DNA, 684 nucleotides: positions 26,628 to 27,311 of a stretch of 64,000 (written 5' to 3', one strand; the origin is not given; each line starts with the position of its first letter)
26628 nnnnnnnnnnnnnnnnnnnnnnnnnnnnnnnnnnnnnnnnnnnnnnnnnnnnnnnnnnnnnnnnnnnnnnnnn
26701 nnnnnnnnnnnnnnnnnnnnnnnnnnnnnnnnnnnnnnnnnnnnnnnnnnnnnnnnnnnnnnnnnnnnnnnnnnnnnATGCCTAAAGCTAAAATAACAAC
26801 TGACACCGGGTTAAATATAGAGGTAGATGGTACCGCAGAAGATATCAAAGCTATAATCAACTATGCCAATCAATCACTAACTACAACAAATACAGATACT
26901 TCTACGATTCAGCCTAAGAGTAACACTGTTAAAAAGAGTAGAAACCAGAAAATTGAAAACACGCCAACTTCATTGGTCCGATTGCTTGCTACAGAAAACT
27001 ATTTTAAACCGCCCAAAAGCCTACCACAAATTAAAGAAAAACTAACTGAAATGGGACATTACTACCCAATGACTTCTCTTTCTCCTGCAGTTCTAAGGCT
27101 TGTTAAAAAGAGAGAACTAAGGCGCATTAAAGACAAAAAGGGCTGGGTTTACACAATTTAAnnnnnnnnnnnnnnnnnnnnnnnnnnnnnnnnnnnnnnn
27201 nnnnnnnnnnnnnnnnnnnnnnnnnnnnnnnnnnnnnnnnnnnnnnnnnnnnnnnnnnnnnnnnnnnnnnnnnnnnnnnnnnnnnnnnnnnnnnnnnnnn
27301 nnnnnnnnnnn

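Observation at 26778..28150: Three-gene cassette of paralogous winged-helix proteins next to the R-M system: candidate uncharacterised defence or regulatory module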

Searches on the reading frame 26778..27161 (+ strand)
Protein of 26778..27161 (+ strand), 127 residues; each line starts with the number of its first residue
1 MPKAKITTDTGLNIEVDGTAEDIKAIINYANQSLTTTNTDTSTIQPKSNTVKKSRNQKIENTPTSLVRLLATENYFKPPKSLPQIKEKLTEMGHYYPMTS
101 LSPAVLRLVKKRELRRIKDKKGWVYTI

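Call 5: search_protein_families(library=pfam, proteins=[window:26778-27161:+], max_evalue=1)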
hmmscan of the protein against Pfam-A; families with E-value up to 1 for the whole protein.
window:26778-27161:+ (127 aa): 2 families
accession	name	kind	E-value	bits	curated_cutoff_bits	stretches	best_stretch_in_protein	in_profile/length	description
PF03338.20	Pox_J1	-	0.041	14.2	27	1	85-121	51-88/145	Poxvirus J1 protein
PF10475.15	Vps54_N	-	0.16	11.7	27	1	22-105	85-173/291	Vacuolar-sorting protein 54, of GARP complex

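Call 11: search_protein_families(library=padloc, proteins=[window:26778-27161:+], max_evalue=1)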
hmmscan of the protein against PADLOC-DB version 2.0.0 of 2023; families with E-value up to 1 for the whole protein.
window:26778-27161:+ (127 aa): 1 family
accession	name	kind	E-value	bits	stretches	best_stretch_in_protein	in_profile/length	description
PDLC03080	Specificity_I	-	0.013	12.1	1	14-99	459-543/582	Type I specificity subunit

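Call 12: search_protein_families(library=phrogs, proteins=[window:26778-27161:+], max_evalue=1)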
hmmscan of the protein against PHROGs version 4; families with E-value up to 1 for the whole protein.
window:26778-27161:+ (127 aa): 1 family
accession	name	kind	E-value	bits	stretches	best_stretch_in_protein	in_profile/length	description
phrog_6376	-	unknown function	0.011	16.5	1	2-93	36-122/229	-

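Call 13: search_protein_families(library=ncbifam, proteins=[window:26778-27161:+], max_evalue=1)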
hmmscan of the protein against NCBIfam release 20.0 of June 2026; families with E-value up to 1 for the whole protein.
window:26778-27161:+ (127 aa): 0 families

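Call 51: find_homologous_proteins(query=window:26778-27161:+)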
Query window:26778-27161:+ (127 aa): 5 proteins with E <= 0.001 among 10 candidates.
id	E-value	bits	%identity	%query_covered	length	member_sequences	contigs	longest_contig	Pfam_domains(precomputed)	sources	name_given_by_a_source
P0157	4.0e-75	268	100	100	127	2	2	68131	-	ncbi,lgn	-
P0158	3.4e-41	158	62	100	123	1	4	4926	-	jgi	jgi:hypothetical protein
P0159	2.8e-21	94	43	98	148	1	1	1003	-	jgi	jgi:hypothetical protein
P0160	3.3e-20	91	42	98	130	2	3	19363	-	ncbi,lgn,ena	-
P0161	6.7e-18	83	40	96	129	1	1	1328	-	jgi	jgi:hypothetical protein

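Call 53: find_encoding_contigs(protein=P0160, flank=6000, max_places=2)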
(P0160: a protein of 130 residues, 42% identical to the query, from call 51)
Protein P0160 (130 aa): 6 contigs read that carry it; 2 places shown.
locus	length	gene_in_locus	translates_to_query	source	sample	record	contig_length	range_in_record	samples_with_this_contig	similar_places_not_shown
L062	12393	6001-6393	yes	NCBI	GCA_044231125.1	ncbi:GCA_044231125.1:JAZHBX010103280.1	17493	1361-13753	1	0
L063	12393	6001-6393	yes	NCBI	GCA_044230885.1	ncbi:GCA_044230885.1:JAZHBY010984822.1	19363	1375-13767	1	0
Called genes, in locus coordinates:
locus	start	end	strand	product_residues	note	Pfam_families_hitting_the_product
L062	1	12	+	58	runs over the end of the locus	PF01934:HepT-like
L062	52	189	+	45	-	PF01934:HepT-like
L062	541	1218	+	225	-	PF00691:OmpA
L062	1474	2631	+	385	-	PF00657:Lipase_GDSL, PF13472:Lipase_GDSL_2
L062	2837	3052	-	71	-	-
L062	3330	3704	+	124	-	PF00903:Glyoxalase, PF18029:Glyoxalase_6 (weak)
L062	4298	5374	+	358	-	PF13173:AAA_14, PF13635:DUF4143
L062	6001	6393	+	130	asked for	-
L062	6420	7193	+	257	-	-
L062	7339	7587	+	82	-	-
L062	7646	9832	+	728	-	PF12102:MrcB_N, PF28530:DUF8426, PF07728:AAA_5, PF13401:AAA_22, PF20720:nSTAND3 (weak), PF00004:AAA, PF28529:McrB_lid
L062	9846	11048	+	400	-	PF10117:McrBC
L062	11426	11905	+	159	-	-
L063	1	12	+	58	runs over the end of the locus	PF01934:HepT-like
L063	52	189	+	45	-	PF01934:HepT-like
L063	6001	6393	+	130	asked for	-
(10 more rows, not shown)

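Call 54: find_encoding_contigs(protein=P0158, flank=5000, max_places=2)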
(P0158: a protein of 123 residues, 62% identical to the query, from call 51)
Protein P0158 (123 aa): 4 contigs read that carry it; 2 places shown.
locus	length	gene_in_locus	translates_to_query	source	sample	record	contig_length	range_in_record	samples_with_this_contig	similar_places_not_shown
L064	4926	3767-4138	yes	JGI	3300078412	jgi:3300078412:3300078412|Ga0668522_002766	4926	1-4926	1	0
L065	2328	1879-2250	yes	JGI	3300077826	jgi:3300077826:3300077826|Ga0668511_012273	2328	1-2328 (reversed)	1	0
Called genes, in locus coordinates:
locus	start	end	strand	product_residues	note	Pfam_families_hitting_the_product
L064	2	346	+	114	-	?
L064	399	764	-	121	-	PF10025:DUF2267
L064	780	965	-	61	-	-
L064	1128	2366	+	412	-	-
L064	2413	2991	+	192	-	PF28474:DUF8412, PF13376:OmdA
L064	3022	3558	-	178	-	PF00561:Abhydrolase_1 (faint), PF06821:Ser_hydrolase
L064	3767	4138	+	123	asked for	-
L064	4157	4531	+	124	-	-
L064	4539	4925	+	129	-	?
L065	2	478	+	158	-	?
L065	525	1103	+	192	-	PF28474:DUF8412, PF13376:OmdA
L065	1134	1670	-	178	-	PF00561:Abhydrolase_1 (faint), PF06821:Ser_hydrolase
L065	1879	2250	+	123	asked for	-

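Call 59: find_encoding_contigs(protein=P0157, flank=10000, max_places=3)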
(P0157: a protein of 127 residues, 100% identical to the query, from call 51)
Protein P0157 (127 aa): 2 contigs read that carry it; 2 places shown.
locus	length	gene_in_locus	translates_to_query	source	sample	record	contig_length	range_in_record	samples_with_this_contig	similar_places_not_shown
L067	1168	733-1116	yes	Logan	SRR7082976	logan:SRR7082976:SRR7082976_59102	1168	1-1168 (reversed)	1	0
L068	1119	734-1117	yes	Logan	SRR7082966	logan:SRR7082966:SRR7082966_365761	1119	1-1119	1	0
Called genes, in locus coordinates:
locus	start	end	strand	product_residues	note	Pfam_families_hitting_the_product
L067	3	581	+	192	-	?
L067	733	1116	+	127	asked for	-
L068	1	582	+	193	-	?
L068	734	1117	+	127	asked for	?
